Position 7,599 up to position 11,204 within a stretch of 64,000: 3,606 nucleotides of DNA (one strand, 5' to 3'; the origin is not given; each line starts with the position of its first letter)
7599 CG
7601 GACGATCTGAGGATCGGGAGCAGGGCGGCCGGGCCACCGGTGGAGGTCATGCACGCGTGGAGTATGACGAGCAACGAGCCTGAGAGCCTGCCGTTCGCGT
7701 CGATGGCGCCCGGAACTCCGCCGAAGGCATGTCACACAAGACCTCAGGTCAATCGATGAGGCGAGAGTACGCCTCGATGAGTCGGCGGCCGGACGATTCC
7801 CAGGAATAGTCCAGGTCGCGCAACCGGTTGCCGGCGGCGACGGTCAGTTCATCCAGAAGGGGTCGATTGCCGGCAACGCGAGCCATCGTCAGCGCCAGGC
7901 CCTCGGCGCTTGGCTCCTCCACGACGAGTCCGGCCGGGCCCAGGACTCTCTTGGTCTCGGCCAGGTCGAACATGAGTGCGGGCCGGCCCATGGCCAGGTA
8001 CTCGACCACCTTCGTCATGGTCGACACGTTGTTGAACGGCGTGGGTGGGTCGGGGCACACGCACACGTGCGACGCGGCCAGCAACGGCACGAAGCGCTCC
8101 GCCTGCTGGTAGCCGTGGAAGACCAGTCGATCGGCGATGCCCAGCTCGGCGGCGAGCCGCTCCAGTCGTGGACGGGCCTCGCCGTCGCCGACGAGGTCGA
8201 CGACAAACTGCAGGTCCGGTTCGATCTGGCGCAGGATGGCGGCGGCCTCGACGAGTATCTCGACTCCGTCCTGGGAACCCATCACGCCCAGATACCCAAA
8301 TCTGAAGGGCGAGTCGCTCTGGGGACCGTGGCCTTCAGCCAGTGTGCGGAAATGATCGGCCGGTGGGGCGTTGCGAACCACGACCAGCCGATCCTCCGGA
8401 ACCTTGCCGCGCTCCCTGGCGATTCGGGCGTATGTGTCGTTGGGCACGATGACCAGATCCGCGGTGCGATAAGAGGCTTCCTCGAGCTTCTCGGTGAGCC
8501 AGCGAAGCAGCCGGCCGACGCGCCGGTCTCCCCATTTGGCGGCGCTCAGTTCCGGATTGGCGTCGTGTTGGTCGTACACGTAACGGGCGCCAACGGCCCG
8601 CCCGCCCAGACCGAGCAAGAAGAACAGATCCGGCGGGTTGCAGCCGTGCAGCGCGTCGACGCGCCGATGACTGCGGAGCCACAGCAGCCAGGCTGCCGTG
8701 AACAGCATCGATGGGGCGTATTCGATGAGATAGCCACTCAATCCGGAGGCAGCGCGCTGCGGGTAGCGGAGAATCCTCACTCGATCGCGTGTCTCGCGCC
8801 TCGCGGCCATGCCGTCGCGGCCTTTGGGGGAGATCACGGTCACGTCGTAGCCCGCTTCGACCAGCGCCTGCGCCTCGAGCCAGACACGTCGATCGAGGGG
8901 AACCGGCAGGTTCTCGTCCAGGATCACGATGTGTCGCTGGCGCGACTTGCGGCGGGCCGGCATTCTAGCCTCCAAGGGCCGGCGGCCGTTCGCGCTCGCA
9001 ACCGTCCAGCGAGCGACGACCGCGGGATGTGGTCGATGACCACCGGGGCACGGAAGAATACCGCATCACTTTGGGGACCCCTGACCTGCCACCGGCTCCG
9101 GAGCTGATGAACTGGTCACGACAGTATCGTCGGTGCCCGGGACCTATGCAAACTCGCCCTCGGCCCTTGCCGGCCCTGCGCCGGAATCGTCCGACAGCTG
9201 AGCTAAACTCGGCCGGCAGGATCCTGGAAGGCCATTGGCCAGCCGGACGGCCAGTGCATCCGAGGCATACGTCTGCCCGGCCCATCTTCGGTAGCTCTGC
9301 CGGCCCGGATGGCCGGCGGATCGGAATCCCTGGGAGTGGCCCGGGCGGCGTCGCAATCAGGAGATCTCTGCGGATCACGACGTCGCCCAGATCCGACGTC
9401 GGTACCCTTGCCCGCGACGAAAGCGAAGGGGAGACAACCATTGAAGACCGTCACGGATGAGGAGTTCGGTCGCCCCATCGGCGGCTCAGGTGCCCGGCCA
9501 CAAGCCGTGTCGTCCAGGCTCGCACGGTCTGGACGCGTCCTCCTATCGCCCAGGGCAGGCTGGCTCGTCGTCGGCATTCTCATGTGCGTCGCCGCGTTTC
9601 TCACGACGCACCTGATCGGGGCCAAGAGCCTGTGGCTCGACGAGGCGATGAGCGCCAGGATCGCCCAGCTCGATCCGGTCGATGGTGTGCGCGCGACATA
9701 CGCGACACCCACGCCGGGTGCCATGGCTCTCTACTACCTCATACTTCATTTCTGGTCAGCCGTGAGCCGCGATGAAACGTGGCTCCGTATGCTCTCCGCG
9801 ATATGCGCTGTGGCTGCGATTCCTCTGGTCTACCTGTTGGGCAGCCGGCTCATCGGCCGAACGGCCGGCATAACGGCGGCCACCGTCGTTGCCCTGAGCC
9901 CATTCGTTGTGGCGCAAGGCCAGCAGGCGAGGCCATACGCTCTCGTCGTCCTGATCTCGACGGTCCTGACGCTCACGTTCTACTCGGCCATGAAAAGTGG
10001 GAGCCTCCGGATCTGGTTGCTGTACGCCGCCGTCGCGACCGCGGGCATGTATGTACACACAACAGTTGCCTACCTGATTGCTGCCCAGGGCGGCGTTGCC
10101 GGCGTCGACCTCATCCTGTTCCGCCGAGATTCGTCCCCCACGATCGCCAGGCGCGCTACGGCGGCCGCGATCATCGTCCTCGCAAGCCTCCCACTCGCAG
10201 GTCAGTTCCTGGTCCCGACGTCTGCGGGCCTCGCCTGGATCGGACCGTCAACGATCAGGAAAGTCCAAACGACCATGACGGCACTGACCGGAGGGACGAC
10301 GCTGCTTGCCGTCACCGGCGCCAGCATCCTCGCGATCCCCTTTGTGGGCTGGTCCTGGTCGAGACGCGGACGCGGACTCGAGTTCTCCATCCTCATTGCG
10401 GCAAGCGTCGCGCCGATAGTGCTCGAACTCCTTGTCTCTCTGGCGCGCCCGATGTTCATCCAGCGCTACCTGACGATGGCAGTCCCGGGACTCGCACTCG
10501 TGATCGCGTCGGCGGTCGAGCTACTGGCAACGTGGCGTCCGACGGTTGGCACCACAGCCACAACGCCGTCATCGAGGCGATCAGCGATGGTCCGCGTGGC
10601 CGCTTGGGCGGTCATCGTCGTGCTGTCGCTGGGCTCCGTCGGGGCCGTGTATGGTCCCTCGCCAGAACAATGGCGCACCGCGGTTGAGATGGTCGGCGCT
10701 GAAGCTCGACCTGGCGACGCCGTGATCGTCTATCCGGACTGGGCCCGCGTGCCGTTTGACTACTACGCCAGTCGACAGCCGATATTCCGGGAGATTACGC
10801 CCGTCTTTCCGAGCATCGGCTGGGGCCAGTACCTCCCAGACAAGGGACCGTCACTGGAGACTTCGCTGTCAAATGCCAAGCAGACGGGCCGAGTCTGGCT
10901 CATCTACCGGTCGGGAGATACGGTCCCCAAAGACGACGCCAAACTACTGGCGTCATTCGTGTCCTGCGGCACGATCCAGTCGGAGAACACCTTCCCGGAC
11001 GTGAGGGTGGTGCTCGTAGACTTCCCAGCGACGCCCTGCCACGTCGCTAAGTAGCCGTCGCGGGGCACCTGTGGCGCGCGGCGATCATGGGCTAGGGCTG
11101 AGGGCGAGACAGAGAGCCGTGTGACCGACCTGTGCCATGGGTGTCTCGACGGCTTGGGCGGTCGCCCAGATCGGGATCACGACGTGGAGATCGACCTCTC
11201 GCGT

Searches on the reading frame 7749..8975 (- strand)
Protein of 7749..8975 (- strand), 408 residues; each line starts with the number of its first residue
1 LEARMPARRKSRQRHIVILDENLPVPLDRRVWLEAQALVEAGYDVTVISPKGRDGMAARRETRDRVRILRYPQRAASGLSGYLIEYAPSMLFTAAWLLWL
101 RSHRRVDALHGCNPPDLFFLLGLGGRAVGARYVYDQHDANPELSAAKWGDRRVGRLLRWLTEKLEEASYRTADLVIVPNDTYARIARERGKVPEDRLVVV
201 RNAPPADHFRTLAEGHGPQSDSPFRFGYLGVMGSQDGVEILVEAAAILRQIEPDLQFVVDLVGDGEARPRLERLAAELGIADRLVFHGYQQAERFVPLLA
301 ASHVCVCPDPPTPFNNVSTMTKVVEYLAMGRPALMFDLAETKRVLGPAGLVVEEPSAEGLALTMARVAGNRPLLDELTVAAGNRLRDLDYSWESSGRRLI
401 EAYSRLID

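Call 51: search_protein_families(library=pfam, proteins=[window:7749-8975:-], max_evalue=1e-8)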
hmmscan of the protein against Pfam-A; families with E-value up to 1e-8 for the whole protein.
window:7749-8975:- (408 aa): 4 families
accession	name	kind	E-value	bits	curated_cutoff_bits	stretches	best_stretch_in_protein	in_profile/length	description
PF13692.12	Glyco_trans_1_4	-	1.6e-18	67.8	27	1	225-367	3-139/142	Glycosyl transferases group 1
PF13579.12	Glyco_trans_4_4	-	3.2e-17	63.7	29.7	1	29-202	5-157/158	Glycosyl transferase 4-like domain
PF13439.12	Glyco_transf_4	-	3.5e-14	53.6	28.5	1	30-202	7-164/170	Glycosyltransferase Family 4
PF00534.26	Glycos_transf_1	-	4.9e-12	46.2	26.4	1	223-377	15-165/172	Glycosyl transferases group 1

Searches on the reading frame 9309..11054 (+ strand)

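Call 51: search_protein_families(library=pfam, proteins=[window:9309-11054:+], max_evalue=1e-8)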
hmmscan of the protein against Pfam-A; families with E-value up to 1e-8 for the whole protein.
window:9309-11054:+ (581 aa): 1 family
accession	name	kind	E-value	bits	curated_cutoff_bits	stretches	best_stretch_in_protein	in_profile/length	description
PF13231.12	PMT_2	-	4.5e-10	40.4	26.1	1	144-262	8-127/160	Dolichyl-phosphate-mannose-protein mannosyltransferase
